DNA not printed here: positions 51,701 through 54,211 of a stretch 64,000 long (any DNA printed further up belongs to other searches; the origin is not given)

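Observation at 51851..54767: Hinge-less short SMC in the conserved rnc-smc position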

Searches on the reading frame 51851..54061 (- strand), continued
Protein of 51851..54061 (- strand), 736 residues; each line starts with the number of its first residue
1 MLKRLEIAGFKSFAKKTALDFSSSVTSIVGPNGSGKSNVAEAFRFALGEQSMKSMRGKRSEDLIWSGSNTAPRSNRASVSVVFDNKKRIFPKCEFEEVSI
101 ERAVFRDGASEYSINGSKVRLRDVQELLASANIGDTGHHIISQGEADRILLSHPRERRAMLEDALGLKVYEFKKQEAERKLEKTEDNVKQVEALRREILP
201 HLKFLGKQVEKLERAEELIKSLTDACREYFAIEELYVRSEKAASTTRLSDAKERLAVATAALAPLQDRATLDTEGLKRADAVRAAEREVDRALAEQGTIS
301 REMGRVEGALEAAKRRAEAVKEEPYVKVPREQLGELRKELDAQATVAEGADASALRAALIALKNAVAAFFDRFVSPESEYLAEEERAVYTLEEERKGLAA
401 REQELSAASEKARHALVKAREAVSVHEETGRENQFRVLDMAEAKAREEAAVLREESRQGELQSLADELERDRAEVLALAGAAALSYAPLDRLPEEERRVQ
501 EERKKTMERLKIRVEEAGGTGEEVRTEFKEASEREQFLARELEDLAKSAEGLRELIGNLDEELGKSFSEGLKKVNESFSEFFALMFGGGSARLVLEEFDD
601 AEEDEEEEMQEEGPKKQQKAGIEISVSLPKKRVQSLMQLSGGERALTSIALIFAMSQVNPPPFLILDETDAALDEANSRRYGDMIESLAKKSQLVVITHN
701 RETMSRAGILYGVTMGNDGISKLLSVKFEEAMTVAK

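Call 34: search_protein_families(library=pfam, proteins=[L074:9998-13558:+, L054:9998-13534:+, L067:677-2929:+, L028:8447-10675:+, L021:9995-12427:+, L020:9983-12163:+, L017:9995-12199:+, L031:2181-4370:+], max_evalue=0.1)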
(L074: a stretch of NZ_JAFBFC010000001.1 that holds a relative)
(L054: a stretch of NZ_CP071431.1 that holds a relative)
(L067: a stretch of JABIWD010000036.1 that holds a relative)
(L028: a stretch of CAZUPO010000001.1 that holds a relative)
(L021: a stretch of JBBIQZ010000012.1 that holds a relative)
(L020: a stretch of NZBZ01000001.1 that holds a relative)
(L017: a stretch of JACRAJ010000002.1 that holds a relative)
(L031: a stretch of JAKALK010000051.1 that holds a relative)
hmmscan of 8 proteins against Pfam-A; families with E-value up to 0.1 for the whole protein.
L074:9998-13558:+ (1186 aa): 9 families
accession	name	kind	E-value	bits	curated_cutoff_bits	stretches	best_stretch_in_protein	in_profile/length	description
PF02463.25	SMC_N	-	1.1e-63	215.1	40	1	2-1172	1-219/220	RecF/RecN/SMC N terminal domain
PF06470.18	SMC_hinge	-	5.8e-31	107.7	22.5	1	520-638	3-116/116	SMC proteins Flexible Hinge Domain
PF13304.12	AAA_21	-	3.4e-12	47.5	27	2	26-89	1-54/304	AAA domain, putative AbiEii toxin, Type IV TA system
PF13175.12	AAA_15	-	1.5e-11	45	32.1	1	1-362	1-262/374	AAA ATPase domain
PF13555.12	AAA_29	-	1.3e-06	28.5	27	1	3-49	1-47/61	P-loop containing region of AAA domain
PF13476.12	AAA_23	-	6.7e-06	27.3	27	1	6-282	2-155/201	AAA domain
PF20663.3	COG4_N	-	0.0056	17.2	27.3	1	700-752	3-55/107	Conserved oligomeric Golgi complex subunit 4, N-terminal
PF15905.10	HMMR_N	-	0.0066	16.4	30.1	1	675-854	150-323/330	Hyaluronan mediated motility receptor N-terminal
PF12834.13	Phage_int_SAM_2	-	0.027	15.5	22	0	761-825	22-89/91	Phage integrase, N-terminal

L054:9998-13534:+ (1178 aa): 8 families
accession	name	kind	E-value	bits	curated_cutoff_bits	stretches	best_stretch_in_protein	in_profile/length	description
PF02463.25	SMC_N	-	6.6e-60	202.7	40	2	2-361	1-145/220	RecF/RecN/SMC N terminal domain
PF06470.18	SMC_hinge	-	1.4e-29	103.3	22.5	1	519-636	3-115/116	SMC proteins Flexible Hinge Domain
PF13175.12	AAA_15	-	7.4e-18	65.8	32.1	1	1-363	1-263/374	AAA ATPase domain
PF13304.12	AAA_21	-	1.2e-13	52.2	27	2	1006-1143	192-298/304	AAA domain, putative AbiEii toxin, Type IV TA system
PF13476.12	AAA_23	-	0.0029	18.7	27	1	6-255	2-200/201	AAA domain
PF13555.12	AAA_29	-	0.0038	17.4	27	1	4-40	2-38/61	P-loop containing region of AAA domain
PF16331.10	TolA_bind_tri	-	0.0061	17.1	30.1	2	863-916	6-59/76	TolA binding protein trimerisation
PF13558.12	SbcC_Walker_B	-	0.048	14.4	27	0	1077-1129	27-88/90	SbcC/RAD50-like, Walker B motif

L067:677-2929:+ (750 aa): 13 families
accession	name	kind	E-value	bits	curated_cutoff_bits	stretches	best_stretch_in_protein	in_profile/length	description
PF02463.25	SMC_N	-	3.7e-64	216.6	40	1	2-732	1-219/220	RecF/RecN/SMC N terminal domain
PF13304.12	AAA_21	-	1.6e-14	55.1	27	2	32-100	1-59/304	AAA domain, putative AbiEii toxin, Type IV TA system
PF13476.12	AAA_23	-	2e-13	51.9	27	1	5-229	1-155/201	AAA domain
PF13175.12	AAA_15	-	2.2e-07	31.3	32.1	1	1-414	1-260/374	AAA ATPase domain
PF13555.12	AAA_29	-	7.3e-05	22.9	27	1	28-57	20-49/61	P-loop containing region of AAA domain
PF00261.25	Tropomyosin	-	0.0025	17.7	38.6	1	402-569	6-160/242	Tropomyosin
PF00005.33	ABC_tran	-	0.0044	18.1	25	1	32-52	13-33/137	ABC transporter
PF13191.12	AAA_16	-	0.0049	17.8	32.6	0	23-68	16-62/167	AAA ATPase domain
PF13514.12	AAA_27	-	0.0068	16.5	22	1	1-51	1-47/206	AAA domain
PF13401.12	AAA_22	-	0.0071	17.1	27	0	29-57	4-32/130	AAA domain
PF21523.3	ParM_N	-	0.027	15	27.4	0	546-614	79-147/159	Plasmid segregation protein ParM, C-terminal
PF04632.18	FUSC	-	0.055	12.5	30.9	1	410-566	189-332/660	Fusaric acid resistance protein family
PF13558.12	SbcC_Walker_B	-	0.079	13.6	27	0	641-695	21-87/90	SbcC/RAD50-like, Walker B motif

L028:8447-10675:+ (742 aa): 7 families
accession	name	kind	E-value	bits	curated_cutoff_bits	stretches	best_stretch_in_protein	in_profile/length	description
PF02463.25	SMC_N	-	7.8e-59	199.2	40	1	3-724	2-216/220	RecF/RecN/SMC N terminal domain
PF13476.12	AAA_23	-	9e-16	59.5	27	1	6-235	2-192/201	AAA domain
PF13175.12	AAA_15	-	2.1e-09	37.9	32.1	1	1-378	1-266/374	AAA ATPase domain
PF00005.33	ABC_tran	-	1.3e-07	32.8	25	1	25-162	12-120/137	ABC transporter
PF13304.12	AAA_21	-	1.4e-05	25.7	27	1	26-51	1-36/304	AAA domain, putative AbiEii toxin, Type IV TA system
PF13555.12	AAA_29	-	0.00047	20.3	27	1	8-50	6-48/61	P-loop containing region of AAA domain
PF13558.12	SbcC_Walker_B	-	0.057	14.1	27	0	640-691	28-88/90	SbcC/RAD50-like, Walker B motif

L021:9995-12427:+ (810 aa): 8 families
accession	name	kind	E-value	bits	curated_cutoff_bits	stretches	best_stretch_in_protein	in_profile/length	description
PF02463.25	SMC_N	-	1.7e-61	207.9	40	1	2-786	1-219/220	RecF/RecN/SMC N terminal domain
PF13476.12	AAA_23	-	5.1e-14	53.8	27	1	5-300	1-198/201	AAA domain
PF13175.12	AAA_15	-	1.5e-12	48.3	32.1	1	1-412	1-273/374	AAA ATPase domain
PF13304.12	AAA_21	-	2.7e-08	34.7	27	2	26-71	1-49/304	AAA domain, putative AbiEii toxin, Type IV TA system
PF13555.12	AAA_29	-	4.5e-05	23.6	27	1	4-49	2-47/61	P-loop containing region of AAA domain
PF06070.16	Herpes_UL32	-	0.012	13.7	25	1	23-89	1013-1083/1123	Herpesvirus large structural phosphoprotein UL32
PF13558.12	SbcC_Walker_B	-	0.071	13.8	27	0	699-751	28-89/90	SbcC/RAD50-like, Walker B motif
PF00005.33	ABC_tran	-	0.074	14.1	25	0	26-41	13-28/137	ABC transporter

L020:9983-12163:+ (726 aa): 10 families
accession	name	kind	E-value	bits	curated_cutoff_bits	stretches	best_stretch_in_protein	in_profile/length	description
PF02463.25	SMC_N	-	5e-50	170.4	40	1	7-710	1-219/220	RecF/RecN/SMC N terminal domain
PF13476.12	AAA_23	-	8.7e-14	53.1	27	1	10-315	1-201/201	AAA domain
PF13304.12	AAA_21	-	4.1e-12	47.2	27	2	508-689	96-299/304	AAA domain, putative AbiEii toxin, Type IV TA system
PF13175.12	AAA_15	-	5.2e-11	43.2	32.1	1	8-337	3-277/374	AAA ATPase domain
PF13555.12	AAA_29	-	6.5e-05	23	27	1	9-51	2-44/61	P-loop containing region of AAA domain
PF00005.33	ABC_tran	-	0.0027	18.8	25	1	29-50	11-32/137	ABC transporter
PF13191.12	AAA_16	-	0.0071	17.3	32.6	0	31-58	26-53/167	AAA ATPase domain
PF13558.12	SbcC_Walker_B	-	0.022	15.4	27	1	622-675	27-89/90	SbcC/RAD50-like, Walker B motif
PF00004.35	AAA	-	0.03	15.2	21.2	0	631-690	39-110/131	ATPase family associated with various cellular activities (AAA)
PF13401.12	AAA_22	-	0.034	14.9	27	0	646-689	84-124/130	AAA domain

L017:9995-12199:+ (734 aa): 10 families
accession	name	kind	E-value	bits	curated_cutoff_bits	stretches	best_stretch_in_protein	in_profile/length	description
PF02463.25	SMC_N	-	5.1e-68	229.2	40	1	3-722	2-219/220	RecF/RecN/SMC N terminal domain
PF13476.12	AAA_23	-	4.9e-13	50.6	27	1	5-262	1-193/201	AAA domain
PF13175.12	AAA_15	-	9.8e-13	48.9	32.1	1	1-270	1-163/374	AAA ATPase domain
PF13304.12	AAA_21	-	7.8e-12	46.3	27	2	405-702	84-300/304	AAA domain, putative AbiEii toxin, Type IV TA system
PF00005.33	ABC_tran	-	8.4e-05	23.6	25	0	632-670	100-135/137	ABC transporter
PF13555.12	AAA_29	-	0.00037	20.6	27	1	3-48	1-46/61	P-loop containing region of AAA domain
PF13514.12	AAA_27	-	0.00093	19.3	22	1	1-45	1-47/206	AAA domain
PF13558.12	SbcC_Walker_B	-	0.0047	17.6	27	1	634-687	27-89/90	SbcC/RAD50-like, Walker B motif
PF14854.11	LURAP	-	0.032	14.6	25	0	518-546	14-42/118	Leucine rich adaptor protein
PF00270.35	DEAD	-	0.088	13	26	0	659-699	115-157/167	DEAD/DEAH box helicase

L031:2181-4370:+ (729 aa): 11 families
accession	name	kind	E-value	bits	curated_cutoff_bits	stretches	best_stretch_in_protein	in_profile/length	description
PF02463.25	SMC_N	-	4.7e-67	226.1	40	1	5-718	2-219/220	RecF/RecN/SMC N terminal domain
PF13476.12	AAA_23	-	6.3e-21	76.4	27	1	7-203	1-199/201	AAA domain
PF13304.12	AAA_21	-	6.5e-20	72.8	27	2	526-697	172-299/304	AAA domain, putative AbiEii toxin, Type IV TA system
PF13175.12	AAA_15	-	5.7e-13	49.7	32.1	1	5-439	3-326/374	AAA ATPase domain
PF13555.12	AAA_29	-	4.9e-07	29.8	27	1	5-50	1-46/61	P-loop containing region of AAA domain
PF00005.33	ABC_tran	-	3.5e-06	28.1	25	1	28-53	13-38/137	ABC transporter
PF13401.12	AAA_22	-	0.00027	21.7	27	0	617-697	52-124/130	AAA domain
PF00004.35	AAA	-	0.0004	21.3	21.2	0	645-698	45-110/131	ATPase family associated with various cellular activities (AAA)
PF13514.12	AAA_27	-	0.0074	16.3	22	1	5-50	3-50/206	AAA domain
PF13191.12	AAA_16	-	0.01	16.8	32.6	0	27-55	25-53/167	AAA ATPase domain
PF13558.12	SbcC_Walker_B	-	0.024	15.3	27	1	631-683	28-89/90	SbcC/RAD50-like, Walker B motif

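Call 46: fold_search(model_id=the predicted structure, library=pdb)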
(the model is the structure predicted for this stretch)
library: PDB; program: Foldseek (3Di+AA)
matches with E <= 10: 1415; with E <= 0.001: 163
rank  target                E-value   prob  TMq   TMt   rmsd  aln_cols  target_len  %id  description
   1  5xei                  6.2e-27  1.00  0.45  0.60  29.6       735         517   24  Crystal structure of the Smc head domain with a coiled coil and joint derived from Pyrococcus yayanosii (released 2017-06-07)
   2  5xns_A                3.0e-24  1.00  0.44  0.77   6.6       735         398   20  Crystal structure of the Smc head domain with an extended coiled coil bound to the C-terminal domain of ScpA derived f (released 2017-08-02)
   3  5h68_B                2.6e-21  1.00  0.41  0.87  18.8       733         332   20  Crystal structure of an engaged dimer of the Geobacillus stearothermophilus SMC head domain (released 2017-03-15)
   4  7w1m_B                3.1e-21  1.00  0.51  0.69  26.1       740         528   19  Cryo-EM structure of human cohesin-CTCF-DNA complex (released 2023-05-31)
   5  5xg3_B                3.3e-21  1.00  0.47  0.89  11.7       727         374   22  Crystal structure of the ATPgS-engaged Smc head domain with an extended coiled coil bound to the C-terminal domain of  (released 2017-06-07)
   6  4i99_B                9.1e-21  1.00  0.40  0.88  16.0       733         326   18  Crystal structure of the SmcHead bound to the C-winged helix domain of ScpA (released 2013-01-30)
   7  5h68_A                9.6e-21  1.00  0.40  0.87  23.5       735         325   20  Crystal structure of an engaged dimer of the Geobacillus stearothermophilus SMC head domain (released 2017-03-15)
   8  5xg3_A                1.8e-19  1.00  0.46  0.90  28.9       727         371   22  Crystal structure of the ATPgS-engaged Smc head domain with an extended coiled coil bound to the C-terminal domain of  (released 2017-06-07)
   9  7qen_A                1.8e-19  1.00  0.46  0.71  45.1       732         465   18  S.c. Condensin core in DNA- and ATP-bound state (released 2022-06-15)
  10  7q2x_A                2.4e-19  1.00  0.44  0.74  41.2       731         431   19  Cryo-EM structure of clamped S.cerevisiae condensin-DNA complex (Form I) (released 2022-03-23)
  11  4i99_A                3.1e-19  1.00  0.39  0.87  15.3       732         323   18  Crystal structure of the SmcHead bound to the C-winged helix domain of ScpA (released 2013-01-30)
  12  6qj1                  3.9e-19  1.00  0.35  0.59  32.5       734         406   18  Crystal structure of the C. thermophilum condensin Smc2 ATPase head (crystal from I) (released 2019-07-03)
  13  6wg3_B                6.5e-19  1.00  0.52  0.55  39.3       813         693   19  Cryo-EM structure of human Cohesin-NIPBL-DNA complex (released 2020-05-20)
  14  6wge_B                8.6e-19  1.00  0.52  0.75  19.1       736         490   19  Cryo-EM structure of human Cohesin-NIPBL-DNA complex without STAG1 (released 2020-05-20)
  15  9f5w_B                3.0e-18  1.00  0.36  0.48  23.5       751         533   17  Human condensin II - M18BP1 complex (released 2025-07-02)
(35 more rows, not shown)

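Call 60: search_protein_families(library=padloc, proteins=[window:51851-54061:-], max_evalue=0.001)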
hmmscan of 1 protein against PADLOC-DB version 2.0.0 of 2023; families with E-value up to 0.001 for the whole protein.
window:51851-54061:- (736 aa): 70 families (the best 25 are shown)
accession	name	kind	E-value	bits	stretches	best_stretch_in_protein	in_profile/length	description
PDLC04135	mad3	-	2.9e-67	225.8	2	1-234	1-237/374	mads_3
PDLC03859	LmuB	-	2.6e-22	77.8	1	3-701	6-586/611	-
PDLC02335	AbiLi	-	6.9e-15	52.9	2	1-46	49-99/326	AbiLi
PDLC02980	AriA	-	4.4e-13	47.9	2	25-54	1-26/304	-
PDLC04175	HEC-01A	-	6.9e-13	46.4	1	2-117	6-117/363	-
PDLC02979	AriA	-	4.7e-12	44.4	1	1-141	1-87/373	-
PDLC00091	GajA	-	2.6e-11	41.1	1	2-88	3-88/627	AAA ATPase domain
PDLC04184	HEC-01A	-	1.3e-10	38.9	1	1-86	1-90/464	-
PDLC04391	PDC-M07A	-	4.6e-10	37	1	1-78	1-80/412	-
PDLC04177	HEC-01A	-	8.7e-10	36.2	1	1-88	4-91/393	-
PDLC04140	mad8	-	9.2e-10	36.5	1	16-255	19-143/314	mads_8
PDLC03878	NsnB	-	1.4e-09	36.2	1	1-212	1-196/345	-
PDLC04176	HEC-01A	-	3.5e-09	34.5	1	2-126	3-126/371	-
PDLC00293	PtuA1|PtuA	-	5.8e-09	33.4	1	2-43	3-45/527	AAA ATPase domain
PDLC04392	PDC-M07A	-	6e-09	33.5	1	1-45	1-43/432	-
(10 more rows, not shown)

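Call 71: list_cluster_members(proteins=[P0122, P0125, P0133, P0140, P0181, P0207, P0229, P0245, P0263, P0270])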
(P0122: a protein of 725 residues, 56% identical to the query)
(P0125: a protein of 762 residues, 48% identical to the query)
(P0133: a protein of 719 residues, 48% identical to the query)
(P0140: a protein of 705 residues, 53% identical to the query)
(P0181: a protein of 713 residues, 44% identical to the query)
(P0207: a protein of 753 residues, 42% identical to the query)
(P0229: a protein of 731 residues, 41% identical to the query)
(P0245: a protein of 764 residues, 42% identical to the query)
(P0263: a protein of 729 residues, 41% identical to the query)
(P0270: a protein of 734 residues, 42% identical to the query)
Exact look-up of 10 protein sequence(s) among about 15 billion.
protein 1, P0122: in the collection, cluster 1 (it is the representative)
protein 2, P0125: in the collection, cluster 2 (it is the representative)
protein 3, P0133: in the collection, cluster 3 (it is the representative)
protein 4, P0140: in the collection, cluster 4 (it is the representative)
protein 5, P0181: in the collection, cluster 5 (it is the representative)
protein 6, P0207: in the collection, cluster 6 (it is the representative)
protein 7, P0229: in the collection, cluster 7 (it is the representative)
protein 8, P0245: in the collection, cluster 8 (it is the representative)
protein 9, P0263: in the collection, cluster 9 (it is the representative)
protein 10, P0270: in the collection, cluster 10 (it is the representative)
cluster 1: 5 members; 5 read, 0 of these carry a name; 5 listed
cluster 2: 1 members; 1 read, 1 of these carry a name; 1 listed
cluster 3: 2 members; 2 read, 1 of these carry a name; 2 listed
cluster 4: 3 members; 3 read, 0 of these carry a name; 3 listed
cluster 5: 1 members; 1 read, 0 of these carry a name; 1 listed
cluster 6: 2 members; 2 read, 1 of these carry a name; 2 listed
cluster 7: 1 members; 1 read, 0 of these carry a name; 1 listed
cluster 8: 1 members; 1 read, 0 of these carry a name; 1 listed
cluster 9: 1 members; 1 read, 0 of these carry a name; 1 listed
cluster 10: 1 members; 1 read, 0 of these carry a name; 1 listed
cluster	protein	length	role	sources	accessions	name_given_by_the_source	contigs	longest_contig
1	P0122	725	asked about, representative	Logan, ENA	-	-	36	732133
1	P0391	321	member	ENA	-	-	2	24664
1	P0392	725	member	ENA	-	-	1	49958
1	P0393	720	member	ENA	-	-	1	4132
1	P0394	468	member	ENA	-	-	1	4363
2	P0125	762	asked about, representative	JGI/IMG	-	chromosome segregation protein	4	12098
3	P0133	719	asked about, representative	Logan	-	-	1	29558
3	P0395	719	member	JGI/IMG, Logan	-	chromosome segregation protein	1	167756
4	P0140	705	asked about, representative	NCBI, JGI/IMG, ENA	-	-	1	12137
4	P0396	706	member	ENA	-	-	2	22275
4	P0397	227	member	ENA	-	-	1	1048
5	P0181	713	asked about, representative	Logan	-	-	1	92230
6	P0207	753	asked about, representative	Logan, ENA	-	-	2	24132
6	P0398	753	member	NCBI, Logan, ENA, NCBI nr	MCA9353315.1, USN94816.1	AAA family ATPase [Candidatus Nomurabacteria bacterium]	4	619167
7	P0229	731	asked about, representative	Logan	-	-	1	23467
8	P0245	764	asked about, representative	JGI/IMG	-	-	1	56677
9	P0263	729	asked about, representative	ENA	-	-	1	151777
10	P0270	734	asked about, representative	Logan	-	-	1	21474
